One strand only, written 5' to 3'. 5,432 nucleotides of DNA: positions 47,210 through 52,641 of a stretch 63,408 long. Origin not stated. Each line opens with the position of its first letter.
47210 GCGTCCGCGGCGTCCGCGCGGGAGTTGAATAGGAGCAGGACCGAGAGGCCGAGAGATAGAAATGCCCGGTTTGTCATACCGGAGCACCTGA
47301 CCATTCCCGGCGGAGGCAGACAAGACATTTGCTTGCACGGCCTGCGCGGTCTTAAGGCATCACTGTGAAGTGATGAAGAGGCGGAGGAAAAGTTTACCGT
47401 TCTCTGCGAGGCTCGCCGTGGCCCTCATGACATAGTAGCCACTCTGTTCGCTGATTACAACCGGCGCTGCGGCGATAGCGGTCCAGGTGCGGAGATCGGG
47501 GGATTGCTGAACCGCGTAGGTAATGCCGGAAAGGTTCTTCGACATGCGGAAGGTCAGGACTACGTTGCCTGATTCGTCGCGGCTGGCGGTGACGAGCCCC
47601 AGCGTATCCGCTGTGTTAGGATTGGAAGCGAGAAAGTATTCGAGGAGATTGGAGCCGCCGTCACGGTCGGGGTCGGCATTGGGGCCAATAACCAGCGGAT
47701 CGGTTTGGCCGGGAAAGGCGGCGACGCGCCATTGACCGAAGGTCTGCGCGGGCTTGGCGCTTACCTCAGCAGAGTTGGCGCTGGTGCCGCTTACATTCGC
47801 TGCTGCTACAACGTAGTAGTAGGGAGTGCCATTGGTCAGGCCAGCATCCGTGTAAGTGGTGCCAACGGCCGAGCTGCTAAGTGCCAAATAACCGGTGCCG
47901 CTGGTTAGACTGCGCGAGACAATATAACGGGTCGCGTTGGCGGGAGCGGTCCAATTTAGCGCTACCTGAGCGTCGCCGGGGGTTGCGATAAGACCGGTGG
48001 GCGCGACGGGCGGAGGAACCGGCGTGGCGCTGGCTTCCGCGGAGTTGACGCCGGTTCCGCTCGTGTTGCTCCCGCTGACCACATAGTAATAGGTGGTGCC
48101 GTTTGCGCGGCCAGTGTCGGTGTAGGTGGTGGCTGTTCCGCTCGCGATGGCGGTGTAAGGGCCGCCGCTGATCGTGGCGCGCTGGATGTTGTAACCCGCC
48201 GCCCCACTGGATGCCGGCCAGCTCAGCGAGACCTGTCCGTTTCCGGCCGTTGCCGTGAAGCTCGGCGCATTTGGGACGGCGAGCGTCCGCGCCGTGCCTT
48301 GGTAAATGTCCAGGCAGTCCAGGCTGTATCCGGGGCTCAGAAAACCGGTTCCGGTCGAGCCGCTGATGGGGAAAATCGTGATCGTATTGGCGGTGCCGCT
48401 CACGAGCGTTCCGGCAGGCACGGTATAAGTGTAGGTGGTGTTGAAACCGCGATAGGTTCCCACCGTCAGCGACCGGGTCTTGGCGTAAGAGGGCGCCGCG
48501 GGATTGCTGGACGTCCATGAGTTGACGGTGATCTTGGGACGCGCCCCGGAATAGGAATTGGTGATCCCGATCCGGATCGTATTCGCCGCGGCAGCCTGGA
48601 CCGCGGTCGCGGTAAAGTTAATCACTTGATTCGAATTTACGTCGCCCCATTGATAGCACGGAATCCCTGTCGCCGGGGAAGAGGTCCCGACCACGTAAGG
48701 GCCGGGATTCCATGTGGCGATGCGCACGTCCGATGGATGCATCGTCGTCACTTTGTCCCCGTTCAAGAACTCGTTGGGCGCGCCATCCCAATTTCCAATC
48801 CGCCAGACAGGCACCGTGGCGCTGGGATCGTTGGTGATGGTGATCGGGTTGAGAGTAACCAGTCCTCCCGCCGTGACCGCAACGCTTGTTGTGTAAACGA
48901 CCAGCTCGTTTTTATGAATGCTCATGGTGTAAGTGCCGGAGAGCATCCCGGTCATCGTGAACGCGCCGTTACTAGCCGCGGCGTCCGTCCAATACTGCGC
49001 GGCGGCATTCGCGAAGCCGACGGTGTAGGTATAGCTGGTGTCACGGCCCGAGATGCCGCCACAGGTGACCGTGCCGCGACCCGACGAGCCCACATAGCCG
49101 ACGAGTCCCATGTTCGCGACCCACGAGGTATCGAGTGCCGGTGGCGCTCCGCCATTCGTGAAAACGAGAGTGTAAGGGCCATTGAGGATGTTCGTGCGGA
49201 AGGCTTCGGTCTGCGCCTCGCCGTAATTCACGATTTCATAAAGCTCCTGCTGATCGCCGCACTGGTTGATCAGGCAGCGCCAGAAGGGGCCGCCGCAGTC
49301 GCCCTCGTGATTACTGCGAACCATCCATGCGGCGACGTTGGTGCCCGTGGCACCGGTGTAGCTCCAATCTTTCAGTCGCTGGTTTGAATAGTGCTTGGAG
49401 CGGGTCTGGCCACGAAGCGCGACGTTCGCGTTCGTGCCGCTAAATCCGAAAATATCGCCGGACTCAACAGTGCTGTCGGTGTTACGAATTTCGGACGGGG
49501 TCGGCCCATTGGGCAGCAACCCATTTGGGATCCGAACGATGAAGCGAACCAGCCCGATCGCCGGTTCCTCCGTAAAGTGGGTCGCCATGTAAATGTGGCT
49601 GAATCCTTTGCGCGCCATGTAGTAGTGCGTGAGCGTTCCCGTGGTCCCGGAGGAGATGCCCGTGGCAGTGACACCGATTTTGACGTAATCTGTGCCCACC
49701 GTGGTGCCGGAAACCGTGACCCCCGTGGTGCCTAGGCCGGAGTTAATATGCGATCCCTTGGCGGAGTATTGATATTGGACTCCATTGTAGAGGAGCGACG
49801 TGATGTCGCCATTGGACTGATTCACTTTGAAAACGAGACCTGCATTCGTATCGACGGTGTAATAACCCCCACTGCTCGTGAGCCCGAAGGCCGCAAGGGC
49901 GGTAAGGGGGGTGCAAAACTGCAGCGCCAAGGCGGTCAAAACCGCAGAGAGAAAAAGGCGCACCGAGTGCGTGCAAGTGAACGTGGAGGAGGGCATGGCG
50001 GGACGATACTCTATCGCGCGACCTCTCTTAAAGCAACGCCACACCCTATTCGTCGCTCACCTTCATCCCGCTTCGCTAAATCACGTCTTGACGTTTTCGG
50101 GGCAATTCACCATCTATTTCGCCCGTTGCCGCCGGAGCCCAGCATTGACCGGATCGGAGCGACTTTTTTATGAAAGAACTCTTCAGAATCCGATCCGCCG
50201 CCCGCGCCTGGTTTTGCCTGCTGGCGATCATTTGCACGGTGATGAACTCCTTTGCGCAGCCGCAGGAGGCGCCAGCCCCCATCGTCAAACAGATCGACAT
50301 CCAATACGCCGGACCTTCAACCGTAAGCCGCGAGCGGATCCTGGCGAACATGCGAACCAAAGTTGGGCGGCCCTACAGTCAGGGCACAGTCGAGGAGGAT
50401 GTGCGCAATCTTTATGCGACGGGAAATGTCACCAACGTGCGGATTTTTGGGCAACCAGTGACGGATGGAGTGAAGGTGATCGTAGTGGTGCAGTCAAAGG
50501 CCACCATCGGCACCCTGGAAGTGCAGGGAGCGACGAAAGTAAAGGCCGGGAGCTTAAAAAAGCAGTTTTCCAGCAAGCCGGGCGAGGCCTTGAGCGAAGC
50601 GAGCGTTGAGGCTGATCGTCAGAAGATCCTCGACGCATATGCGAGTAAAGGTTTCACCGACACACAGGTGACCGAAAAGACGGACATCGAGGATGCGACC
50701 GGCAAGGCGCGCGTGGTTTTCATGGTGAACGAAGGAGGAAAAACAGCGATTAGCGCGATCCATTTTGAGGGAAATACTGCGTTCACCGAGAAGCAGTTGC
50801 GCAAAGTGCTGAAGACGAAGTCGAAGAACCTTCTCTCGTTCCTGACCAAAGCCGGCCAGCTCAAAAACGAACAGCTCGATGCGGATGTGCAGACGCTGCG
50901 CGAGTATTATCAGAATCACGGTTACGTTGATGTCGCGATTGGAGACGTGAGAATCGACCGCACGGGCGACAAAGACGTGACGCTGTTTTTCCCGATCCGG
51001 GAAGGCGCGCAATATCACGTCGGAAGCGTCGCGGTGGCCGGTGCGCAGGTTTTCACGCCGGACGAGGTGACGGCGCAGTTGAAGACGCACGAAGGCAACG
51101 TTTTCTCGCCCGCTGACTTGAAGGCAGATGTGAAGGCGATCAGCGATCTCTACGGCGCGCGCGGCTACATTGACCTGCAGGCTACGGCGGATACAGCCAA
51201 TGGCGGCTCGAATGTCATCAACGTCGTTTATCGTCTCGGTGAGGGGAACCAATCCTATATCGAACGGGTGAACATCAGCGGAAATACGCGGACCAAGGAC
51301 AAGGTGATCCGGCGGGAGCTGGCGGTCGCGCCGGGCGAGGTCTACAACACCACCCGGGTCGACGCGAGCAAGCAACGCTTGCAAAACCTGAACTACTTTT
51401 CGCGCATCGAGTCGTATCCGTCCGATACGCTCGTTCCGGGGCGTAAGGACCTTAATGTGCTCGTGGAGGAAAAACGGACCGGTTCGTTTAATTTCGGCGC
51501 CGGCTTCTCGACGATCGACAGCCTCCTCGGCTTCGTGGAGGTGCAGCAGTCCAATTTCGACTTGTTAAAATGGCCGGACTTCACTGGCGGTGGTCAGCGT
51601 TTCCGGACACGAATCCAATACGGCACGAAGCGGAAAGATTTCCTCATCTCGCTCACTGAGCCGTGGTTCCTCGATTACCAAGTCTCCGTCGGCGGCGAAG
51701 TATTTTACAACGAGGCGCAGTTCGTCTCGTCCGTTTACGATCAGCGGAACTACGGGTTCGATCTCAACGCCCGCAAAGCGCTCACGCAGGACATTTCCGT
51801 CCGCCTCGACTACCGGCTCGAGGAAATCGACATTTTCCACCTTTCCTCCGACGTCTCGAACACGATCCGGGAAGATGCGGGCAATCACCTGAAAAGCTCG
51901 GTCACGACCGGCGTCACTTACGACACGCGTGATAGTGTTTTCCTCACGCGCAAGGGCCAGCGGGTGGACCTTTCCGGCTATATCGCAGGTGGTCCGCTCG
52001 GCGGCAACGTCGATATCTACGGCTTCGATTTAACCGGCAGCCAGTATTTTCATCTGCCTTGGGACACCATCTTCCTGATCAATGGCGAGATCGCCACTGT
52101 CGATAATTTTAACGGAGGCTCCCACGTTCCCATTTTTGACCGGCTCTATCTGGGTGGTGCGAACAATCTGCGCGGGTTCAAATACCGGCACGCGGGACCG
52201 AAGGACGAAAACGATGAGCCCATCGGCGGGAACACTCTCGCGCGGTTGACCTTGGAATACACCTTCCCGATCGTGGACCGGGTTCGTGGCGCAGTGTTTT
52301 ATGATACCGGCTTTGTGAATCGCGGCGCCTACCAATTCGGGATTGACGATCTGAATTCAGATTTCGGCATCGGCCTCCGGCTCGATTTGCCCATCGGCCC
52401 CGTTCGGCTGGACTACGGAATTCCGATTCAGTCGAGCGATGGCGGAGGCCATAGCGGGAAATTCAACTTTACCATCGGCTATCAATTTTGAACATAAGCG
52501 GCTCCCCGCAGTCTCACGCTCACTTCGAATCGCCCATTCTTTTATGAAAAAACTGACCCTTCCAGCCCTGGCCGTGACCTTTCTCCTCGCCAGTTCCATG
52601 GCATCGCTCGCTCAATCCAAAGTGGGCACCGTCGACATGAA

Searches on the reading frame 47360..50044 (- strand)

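Call 44: search_protein_families(library=pfam, proteins=[window:47360-50044:-], max_evalue=0.001)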
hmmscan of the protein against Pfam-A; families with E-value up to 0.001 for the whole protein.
window:47360-50044:- (894 aa): 4 families
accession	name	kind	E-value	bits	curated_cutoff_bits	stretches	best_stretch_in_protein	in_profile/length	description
PF09284.16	RhgB_N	-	9.2e-78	261.6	27.2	1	53-316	1-251/251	Rhamnogalacturonan lyase B, N-terminal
PF14683.12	CBM-like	-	9.2e-37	126.8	27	1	413-579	2-159/160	Polysaccharide lyase family 4, domain III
PF14686.12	fn3_3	-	7.4e-14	51.7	24.4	1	331-397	9-74/75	Polysaccharide lyase family 4, domain II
PF00041.27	fn3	-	2.3e-07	31.3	25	1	681-762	2-82/84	Fibronectin type III domain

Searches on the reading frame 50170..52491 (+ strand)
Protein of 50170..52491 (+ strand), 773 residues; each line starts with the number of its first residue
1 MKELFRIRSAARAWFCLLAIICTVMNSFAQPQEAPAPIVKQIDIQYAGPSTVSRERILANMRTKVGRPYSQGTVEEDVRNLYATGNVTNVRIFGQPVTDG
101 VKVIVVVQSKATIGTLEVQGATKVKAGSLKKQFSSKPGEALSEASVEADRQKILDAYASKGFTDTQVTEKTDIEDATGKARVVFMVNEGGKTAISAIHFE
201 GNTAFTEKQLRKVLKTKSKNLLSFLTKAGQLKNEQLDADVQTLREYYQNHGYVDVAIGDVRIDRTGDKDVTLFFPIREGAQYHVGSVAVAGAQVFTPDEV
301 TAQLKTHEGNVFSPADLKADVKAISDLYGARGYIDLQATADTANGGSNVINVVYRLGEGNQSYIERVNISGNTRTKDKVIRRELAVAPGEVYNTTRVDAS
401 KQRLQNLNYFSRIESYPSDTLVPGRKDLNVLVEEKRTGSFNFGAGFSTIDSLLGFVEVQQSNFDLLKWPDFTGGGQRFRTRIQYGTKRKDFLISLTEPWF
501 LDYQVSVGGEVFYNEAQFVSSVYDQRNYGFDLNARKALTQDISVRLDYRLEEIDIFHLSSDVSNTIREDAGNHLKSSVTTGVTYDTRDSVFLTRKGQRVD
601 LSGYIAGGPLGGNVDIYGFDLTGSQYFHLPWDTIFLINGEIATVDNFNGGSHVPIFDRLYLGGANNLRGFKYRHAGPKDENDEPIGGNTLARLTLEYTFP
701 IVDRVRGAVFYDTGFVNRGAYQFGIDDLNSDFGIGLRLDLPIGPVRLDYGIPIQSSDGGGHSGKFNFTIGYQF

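Call 44: search_protein_families(library=pfam, proteins=[window:50170-52491:+], max_evalue=0.001)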
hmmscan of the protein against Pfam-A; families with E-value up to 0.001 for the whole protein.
window:50170-52491:+ (773 aa): 4 families
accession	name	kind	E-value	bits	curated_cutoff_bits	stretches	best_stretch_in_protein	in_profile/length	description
PF01103.29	Omp85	-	3.5e-64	217.8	24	1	471-773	2-325/325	Omp85 superfamily domain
PF07244.20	POTRA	-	7.2e-62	206.5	21.3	5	363-435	2-79/79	Surface antigen variable number repeat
PF08479.16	POTRA_2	-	2.7e-12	46.8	24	1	285-339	4-58/76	POTRA domain, ShlB-type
PF08478.15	POTRA_1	-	4.3e-08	33.8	23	0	364-407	3-46/69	POTRA domain, FtsQ-type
